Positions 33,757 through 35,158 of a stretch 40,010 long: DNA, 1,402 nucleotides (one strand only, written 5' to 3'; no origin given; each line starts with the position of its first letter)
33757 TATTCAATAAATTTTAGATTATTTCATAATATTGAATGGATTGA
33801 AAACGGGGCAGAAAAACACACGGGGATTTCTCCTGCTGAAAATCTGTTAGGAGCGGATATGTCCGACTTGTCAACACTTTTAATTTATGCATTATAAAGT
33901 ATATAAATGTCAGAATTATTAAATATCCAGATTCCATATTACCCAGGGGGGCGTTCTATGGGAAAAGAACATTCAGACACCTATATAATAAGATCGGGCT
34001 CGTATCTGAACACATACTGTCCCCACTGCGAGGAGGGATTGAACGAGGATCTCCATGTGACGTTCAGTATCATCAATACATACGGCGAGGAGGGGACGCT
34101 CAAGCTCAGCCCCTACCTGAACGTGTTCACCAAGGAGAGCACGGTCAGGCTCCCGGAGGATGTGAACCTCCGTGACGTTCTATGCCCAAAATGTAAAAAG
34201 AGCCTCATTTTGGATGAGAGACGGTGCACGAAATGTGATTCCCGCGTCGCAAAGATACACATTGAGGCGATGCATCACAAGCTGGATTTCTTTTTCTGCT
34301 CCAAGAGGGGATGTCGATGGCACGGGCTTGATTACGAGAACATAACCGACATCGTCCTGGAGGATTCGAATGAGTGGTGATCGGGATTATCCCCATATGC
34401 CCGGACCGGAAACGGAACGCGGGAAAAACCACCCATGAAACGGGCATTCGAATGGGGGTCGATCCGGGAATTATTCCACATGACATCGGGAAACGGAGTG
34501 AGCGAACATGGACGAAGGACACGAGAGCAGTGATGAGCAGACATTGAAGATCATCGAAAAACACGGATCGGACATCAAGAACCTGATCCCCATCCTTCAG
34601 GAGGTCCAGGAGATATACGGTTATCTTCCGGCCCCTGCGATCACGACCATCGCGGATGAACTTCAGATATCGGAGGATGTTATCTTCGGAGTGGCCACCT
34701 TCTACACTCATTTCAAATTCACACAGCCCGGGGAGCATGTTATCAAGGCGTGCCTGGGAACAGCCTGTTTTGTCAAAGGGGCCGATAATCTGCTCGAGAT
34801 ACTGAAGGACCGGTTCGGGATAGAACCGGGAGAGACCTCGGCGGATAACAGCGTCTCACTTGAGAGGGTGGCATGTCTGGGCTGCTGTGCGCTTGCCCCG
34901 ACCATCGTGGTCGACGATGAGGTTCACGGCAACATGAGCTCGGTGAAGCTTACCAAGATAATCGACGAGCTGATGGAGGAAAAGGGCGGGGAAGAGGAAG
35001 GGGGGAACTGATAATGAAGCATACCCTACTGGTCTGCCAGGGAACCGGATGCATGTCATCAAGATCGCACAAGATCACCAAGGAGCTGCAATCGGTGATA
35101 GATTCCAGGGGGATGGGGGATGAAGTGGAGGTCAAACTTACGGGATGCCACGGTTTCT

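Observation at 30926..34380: An 8-Cys zinc-ribbon domain occurs three times, each attached to an oxidoreductase subunit gene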

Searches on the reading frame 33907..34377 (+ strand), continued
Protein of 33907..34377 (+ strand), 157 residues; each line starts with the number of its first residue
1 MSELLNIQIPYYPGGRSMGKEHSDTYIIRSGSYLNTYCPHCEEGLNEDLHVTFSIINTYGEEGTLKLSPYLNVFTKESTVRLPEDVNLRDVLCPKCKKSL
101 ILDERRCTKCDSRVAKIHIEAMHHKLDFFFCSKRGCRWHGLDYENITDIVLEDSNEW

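Call 48: find_encoding_contigs(protein=P0279, flank=7000, max_places=1)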
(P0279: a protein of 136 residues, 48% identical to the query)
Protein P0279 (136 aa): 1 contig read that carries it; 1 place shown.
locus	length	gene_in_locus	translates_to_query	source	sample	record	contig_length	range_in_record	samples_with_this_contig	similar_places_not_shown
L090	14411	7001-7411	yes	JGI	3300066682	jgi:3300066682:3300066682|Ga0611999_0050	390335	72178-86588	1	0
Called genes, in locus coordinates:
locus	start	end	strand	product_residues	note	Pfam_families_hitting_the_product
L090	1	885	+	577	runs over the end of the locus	PF00890:FAD_binding_2, PF01266:DAO (weak), PF07992:Pyr_redox_2, PF12831:FAD_oxidored, PF13450:NAD_binding_8, PF12838:Fer4_7 (weak), PF13187:Fer4_9 (weak), PF14697:Fer4_21, +5 more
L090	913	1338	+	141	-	PF02662:FlpD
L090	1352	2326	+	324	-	PF01058:Oxidored_q6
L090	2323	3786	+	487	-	PF27537:HoxH, PF00374:NiFeSe_Hases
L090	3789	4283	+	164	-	-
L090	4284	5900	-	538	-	PF01073:3Beta_HSD, PF01370:Epimerase, PF13460:NAD_binding_10, PF16363:GDP_Man_Dehyd, PF07993:NAD_binding_4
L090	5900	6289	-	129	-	-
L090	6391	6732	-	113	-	PF01155:HypA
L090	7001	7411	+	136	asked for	-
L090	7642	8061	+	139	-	-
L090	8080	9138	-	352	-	PF00586:AIRS, PF02769:AIRS_C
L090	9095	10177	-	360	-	PF01924:HypD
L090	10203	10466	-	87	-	PF01455:HupF_HypC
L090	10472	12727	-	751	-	PF00708:Acylphosphatase, PF07503:zf-HYPF, PF01300:Sua5_yciO_yrdC, PF17788:HypF_C, PF00814:TsaD (faint), PF22521:HypF_C_2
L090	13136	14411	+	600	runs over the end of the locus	PF01257:2Fe-2S_thioredx, PF01512:Complex1_51K, PF10589:NADH_4Fe-4S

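Call 70: find_encoding_contigs(protein=P0186, flank=7000, max_places=1)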
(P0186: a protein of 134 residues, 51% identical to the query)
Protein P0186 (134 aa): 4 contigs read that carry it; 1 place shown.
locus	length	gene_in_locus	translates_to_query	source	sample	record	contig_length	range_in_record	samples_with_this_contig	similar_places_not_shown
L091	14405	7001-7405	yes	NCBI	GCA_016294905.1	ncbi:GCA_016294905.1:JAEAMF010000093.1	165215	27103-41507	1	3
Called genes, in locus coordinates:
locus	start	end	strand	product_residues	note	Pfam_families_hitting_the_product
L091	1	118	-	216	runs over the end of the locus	PF00702:Hydrolase, PF13419:HAD_2, PF13242:Hydrolase_like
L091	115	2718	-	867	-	PF02861:Clp_N, PF13191:AAA_16 (weak), PF00004:AAA, PF17871:AAA_lid_9, PF07724:AAA_2, PF00004:AAA, PF07728:AAA_5, PF10431:ClpB_D2-small, +10 more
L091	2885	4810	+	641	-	PF13385:Laminin_G_3, PF00801:PKD (weak), PF18911:PKD_4, PF13585:CHU_C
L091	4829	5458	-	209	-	PF06971:Put_DNA-bind_N, PF02629:CoA_binding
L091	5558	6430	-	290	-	PF02492:cobW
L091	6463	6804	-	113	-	PF01155:HypA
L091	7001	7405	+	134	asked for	-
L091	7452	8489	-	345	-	PF00586:AIRS, PF02769:AIRS_C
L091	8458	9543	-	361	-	PF01924:HypD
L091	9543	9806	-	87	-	PF01455:HupF_HypC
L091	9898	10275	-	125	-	PF04304:DUF454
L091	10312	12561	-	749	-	PF00708:Acylphosphatase, PF07503:zf-HYPF, PF01300:Sua5_yciO_yrdC, PF17788:HypF_C, PF00814:TsaD (faint), PF22521:HypF_C_2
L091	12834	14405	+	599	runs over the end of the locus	PF01257:2Fe-2S_thioredx, PF01512:Complex1_51K, PF10589:NADH_4Fe-4S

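Call 71: find_encoding_contigs(protein=P0297, flank=7000, max_places=1)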
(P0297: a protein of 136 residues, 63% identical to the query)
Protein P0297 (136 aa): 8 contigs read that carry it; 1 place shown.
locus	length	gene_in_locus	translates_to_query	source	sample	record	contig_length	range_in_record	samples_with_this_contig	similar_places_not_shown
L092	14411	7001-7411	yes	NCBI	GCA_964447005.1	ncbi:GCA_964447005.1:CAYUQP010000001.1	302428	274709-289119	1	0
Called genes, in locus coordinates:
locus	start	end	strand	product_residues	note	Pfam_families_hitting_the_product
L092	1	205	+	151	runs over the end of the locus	-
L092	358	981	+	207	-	PF18962:Por_Secre_tail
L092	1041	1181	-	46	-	-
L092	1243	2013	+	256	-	PF09603:Fib_succ_major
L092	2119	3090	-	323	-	-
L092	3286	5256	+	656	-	-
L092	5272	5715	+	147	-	-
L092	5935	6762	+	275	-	-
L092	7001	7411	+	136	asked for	PF13248:Zn_ribbon_3 (faint)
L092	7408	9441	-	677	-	PF00456:Transketolase_N, PF02779:Transket_pyr, PF22613:Transketolase_C_1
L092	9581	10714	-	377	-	PF00389:2-Hacid_dh, PF02826:2-Hacid_dh_C, PF11890:DUF3410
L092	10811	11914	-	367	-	-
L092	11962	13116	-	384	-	-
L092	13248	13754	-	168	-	-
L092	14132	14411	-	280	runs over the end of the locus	PF14054:DUF4249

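Call 72: find_encoding_contigs(protein=P0274, flank=7000, max_places=1)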
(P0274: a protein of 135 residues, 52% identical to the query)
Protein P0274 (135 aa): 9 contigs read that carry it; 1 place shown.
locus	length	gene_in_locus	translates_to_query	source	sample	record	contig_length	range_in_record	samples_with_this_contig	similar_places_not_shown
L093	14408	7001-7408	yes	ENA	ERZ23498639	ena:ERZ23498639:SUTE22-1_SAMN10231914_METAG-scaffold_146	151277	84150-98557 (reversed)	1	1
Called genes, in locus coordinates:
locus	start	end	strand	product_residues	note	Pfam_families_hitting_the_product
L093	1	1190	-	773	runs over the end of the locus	PF13472:Lipase_GDSL_2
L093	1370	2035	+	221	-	PF01168:Ala_racemase_N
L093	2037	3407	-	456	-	PF18911:PKD_4 (weak), PF13585:CHU_C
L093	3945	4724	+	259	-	PF13568:OMP_b-brl_2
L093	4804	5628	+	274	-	PF00456:Transketolase_N, PF13292:DXP_synthase_N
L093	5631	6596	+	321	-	PF02779:Transket_pyr, PF02780:Transketolase_C, PF22613:Transketolase_C_1 (weak)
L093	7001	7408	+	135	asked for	-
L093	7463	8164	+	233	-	PF00027:cNMP_binding, PF13545:HTH_Crp_2, PF00325:Crp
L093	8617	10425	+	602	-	PF07992:Pyr_redox_2 (weak), PF12831:FAD_oxidored (weak), PF13450:NAD_binding_8 (weak), PF12838:Fer4_7 (faint), PF13237:Fer4_10 (faint), PF00037:Fer4 (faint)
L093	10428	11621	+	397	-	PF13187:Fer4_9 (faint), PF13534:Fer4_17 (faint), PF25160:LdpA_Fe-S-bd (faint), PF12838:Fer4_7, PF13183:Fer4_8, PF13237:Fer4_10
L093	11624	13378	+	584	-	PF00890:FAD_binding_2 (weak), PF01266:DAO (weak), PF07992:Pyr_redox_2, PF12831:FAD_oxidored, PF13450:NAD_binding_8, PF12838:Fer4_7 (weak), PF13187:Fer4_9 (weak), PF14697:Fer4_21, +4 more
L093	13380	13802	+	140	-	PF02662:FlpD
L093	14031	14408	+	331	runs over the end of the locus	PF01058:Oxidored_q6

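Call 73: predict_structure(alignment_id=A7)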
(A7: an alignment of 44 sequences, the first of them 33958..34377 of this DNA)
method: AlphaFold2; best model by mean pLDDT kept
length: 140 residues; sequences in the alignment: 44
mean_pLDDT: 77.8   pTM: 0.73
mean pLDDT of the five models: 77.8, 77.7, 75.7, 74.4, 65.6
residues with pLDDT >= 90: 38; 70-90: 60; 50-70: 32; < 50: 10
segments of 3 or more residues with pLDDT < 50: 1-5, 136-140
pLDDT, mean of each block of 10 residues (from residue 1): 50 81 94 89 88 70 68 93 91 89 84 83 65 44
secondary structure, 60 per line:
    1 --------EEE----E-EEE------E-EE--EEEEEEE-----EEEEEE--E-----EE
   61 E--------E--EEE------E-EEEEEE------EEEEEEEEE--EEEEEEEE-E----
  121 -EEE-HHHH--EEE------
elements in order: E9-11 E18-20 E33-39 E45-50 E59-61 E73-75 E84-89 E96-104 E107-114 E122-124 H126-129 E132-134

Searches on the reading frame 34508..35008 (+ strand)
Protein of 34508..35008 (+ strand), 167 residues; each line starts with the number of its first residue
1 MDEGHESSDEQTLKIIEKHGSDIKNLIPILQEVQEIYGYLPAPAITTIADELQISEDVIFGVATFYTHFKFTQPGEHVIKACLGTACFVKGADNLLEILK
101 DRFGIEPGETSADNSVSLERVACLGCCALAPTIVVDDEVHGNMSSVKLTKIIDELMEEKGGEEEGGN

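Call 5: search_protein_families(library=pfam, proteins=[window:34508-35008:+], max_evalue=0.1)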
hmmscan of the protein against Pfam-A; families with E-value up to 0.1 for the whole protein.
window:34508-35008:+ (167 aa): 1 family
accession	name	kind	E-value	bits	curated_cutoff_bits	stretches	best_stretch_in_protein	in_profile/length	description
PF01257.25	2Fe-2S_thioredx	-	1.6e-46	158.2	24.8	1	14-155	3-144/145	Thioredoxin-like [2Fe-2S] ferredoxin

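Call 9: search_protein_families(library=ncbifam, proteins=[window:34508-35008:+], max_evalue=0.01)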
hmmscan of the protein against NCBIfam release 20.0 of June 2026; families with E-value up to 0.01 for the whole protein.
window:34508-35008:+ (167 aa): 9 families
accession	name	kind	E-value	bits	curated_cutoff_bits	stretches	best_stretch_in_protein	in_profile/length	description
NF004638.0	PRK05988.1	equivalog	9.1e-42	142.5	198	1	6-155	8-157/159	formate dehydrogenase subunit gamma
NF005747.0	PRK07571.1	equivalog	5.9e-41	140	224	1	15-158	28-171/173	bidirectional hydrogenase complex protein HoxE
NF005722.0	PRK07539.1-2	equivalog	7.2e-39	133.4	141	1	10-154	11-155/157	NADH-quinone oxidoreductase subunit NuoE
TIGR01958.1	nuoE_fam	subfamily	3.4e-34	118.1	142.4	1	25-155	17-147/148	NADH-quinone oxidoreductase subunit NuoE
NF005725.0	PRK07539.1-5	equivalog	1.5e-30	106.2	220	1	10-157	23-173/174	NADH-quinone oxidoreductase subunit NuoE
NF005721.0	PRK07539.1-1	equivalog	2.4e-29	102.5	308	1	10-159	32-181/292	NADH-quinone oxidoreductase subunit NuoE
NF005724.0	PRK07539.1-4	equivalog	1.1e-28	100.6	280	1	22-159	38-176/240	NADH-quinone oxidoreductase subunit NuoE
NF009040.0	PRK12373.1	equivalog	6.5e-26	92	514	1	20-161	33-175/400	NADH-quinone oxidoreductase subunit E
NF005723.0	PRK07539.1-3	equivalog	1.5e-19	70.4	226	1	27-155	27-156/158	NADH-quinone oxidoreductase subunit NuoE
